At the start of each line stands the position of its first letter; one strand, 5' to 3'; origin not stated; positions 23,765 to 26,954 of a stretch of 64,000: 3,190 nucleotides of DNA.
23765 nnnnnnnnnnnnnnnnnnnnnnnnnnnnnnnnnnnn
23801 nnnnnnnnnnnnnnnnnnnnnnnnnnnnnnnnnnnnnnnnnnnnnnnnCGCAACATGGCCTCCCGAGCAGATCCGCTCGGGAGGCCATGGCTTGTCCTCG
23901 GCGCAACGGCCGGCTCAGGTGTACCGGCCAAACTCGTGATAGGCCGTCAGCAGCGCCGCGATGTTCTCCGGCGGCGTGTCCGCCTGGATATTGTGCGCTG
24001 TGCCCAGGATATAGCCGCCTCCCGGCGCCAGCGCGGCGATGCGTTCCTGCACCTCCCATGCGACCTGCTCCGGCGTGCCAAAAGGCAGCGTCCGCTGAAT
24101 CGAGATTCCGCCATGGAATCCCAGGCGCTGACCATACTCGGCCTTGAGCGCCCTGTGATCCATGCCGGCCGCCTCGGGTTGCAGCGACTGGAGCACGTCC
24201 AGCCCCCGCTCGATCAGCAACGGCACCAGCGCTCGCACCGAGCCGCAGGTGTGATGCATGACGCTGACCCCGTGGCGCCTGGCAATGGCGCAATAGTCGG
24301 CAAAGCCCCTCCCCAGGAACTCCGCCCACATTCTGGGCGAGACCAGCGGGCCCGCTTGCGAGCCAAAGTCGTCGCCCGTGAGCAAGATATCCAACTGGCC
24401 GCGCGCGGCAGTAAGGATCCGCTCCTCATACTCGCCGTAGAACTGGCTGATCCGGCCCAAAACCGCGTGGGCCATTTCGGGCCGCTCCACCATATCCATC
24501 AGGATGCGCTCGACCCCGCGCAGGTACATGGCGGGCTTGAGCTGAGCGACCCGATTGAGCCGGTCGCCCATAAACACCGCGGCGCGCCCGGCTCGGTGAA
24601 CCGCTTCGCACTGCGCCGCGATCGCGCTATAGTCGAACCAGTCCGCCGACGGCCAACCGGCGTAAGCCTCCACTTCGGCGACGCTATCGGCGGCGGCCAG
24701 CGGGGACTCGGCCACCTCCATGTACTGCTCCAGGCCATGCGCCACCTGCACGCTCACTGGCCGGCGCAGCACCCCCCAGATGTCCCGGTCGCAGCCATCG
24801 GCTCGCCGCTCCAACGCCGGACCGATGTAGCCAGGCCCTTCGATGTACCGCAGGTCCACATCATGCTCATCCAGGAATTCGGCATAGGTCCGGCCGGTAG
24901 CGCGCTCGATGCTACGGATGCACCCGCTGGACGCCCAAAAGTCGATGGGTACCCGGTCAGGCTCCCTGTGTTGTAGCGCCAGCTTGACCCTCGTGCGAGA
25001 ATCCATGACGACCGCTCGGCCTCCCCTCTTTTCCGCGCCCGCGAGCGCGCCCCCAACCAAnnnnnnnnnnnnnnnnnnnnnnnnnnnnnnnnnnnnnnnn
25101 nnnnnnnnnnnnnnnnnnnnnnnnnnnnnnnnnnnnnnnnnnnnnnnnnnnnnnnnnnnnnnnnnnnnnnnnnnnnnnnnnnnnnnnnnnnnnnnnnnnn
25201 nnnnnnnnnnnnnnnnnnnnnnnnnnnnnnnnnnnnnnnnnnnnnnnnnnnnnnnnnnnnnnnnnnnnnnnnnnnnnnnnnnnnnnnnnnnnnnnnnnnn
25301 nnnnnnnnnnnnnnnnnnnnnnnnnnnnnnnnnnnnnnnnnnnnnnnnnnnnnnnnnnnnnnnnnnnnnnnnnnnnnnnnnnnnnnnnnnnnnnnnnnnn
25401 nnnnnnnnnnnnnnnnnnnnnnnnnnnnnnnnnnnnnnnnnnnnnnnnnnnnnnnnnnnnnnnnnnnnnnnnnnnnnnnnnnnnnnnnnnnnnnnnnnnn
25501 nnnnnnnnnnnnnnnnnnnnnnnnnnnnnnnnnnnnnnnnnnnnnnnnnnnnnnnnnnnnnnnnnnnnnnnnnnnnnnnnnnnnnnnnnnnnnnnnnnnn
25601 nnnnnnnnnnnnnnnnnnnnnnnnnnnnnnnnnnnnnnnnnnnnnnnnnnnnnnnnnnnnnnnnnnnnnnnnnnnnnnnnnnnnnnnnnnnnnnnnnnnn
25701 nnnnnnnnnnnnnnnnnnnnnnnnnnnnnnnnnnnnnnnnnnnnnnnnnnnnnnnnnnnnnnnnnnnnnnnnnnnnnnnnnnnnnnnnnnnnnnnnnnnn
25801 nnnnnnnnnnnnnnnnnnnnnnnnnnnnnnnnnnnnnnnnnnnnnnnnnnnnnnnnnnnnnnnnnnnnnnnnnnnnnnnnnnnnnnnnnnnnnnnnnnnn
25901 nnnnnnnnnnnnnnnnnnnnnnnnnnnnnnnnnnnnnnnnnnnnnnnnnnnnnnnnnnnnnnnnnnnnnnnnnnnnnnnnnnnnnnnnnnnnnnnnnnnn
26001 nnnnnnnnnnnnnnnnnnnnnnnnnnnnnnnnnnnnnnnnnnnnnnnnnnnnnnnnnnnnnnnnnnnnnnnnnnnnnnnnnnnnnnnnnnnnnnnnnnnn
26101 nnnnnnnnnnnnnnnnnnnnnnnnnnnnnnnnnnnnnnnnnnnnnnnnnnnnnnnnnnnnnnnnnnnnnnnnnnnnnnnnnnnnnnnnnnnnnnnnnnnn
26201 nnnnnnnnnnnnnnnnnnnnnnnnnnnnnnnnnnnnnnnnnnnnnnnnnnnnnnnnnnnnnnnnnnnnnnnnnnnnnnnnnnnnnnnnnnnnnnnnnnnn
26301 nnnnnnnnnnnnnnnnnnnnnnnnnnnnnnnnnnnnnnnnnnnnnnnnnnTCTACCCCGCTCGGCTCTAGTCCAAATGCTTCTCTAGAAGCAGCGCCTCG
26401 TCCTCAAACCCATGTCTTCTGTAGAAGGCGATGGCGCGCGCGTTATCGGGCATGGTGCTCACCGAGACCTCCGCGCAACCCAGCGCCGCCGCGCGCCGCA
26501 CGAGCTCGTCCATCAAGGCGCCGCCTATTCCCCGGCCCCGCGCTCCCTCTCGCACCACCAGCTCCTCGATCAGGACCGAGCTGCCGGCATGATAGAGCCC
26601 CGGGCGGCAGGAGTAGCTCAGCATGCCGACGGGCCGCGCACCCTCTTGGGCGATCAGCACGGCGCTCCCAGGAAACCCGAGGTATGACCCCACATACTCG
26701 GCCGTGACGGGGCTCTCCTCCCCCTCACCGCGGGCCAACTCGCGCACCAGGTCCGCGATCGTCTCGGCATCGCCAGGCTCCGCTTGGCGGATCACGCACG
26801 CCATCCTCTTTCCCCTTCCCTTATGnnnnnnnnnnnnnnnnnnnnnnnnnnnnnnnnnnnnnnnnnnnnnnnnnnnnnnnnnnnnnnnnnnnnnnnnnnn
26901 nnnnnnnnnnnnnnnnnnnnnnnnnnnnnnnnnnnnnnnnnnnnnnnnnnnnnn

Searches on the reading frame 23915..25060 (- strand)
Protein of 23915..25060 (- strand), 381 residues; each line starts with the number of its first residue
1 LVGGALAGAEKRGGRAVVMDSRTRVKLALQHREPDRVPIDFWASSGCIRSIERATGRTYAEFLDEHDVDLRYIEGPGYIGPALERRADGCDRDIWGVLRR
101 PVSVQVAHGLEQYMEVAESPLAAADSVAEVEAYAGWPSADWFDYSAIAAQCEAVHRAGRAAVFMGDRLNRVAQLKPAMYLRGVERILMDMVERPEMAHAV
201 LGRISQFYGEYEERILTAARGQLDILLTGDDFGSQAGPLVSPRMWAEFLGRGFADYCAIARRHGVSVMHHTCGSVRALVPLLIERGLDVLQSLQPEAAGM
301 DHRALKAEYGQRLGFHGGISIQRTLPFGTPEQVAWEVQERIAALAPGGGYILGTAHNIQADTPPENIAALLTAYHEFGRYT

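Call 50: search_protein_families(library=pfam, proteins=[window:23915-25060:-], max_evalue=0.00001)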
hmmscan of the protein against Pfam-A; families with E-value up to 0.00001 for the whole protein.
window:23915-25060:- (381 aa): 1 family
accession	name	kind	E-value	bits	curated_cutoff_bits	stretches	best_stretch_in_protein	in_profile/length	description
PF01208.23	URO-D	-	3.1e-20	72.9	23.9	1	177-377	150-346/346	Uroporphyrinogen decarboxylase (URO-D)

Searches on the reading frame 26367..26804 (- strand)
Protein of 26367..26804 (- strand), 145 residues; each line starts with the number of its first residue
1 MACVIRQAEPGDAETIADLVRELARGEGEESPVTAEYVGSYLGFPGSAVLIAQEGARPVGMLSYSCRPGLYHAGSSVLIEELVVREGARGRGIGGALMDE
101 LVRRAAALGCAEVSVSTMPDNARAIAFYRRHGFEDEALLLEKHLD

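Call 50: search_protein_families(library=pfam, proteins=[window:26367-26804:-], max_evalue=0.00001)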
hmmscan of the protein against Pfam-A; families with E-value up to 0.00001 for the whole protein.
window:26367-26804:- (145 aa): 4 families
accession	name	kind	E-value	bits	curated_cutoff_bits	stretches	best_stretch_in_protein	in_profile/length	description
PF00583.31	Acetyltransf_1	-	1.3e-18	67.8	20.7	1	36-133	19-116/116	Acetyltransferase (GNAT) family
PF13508.13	Acetyltransf_7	-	2.4e-15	57.1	27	1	46-134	2-83/84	Acetyltransferase (GNAT) domain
PF13673.13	Acetyltransf_10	-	9.2e-09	35.8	23.6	1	48-135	32-109/128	Acetyltransferase (GNAT) domain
PF08445.16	FR47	-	8.4e-06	26.1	22.1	0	79-135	24-79/86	FR47-like protein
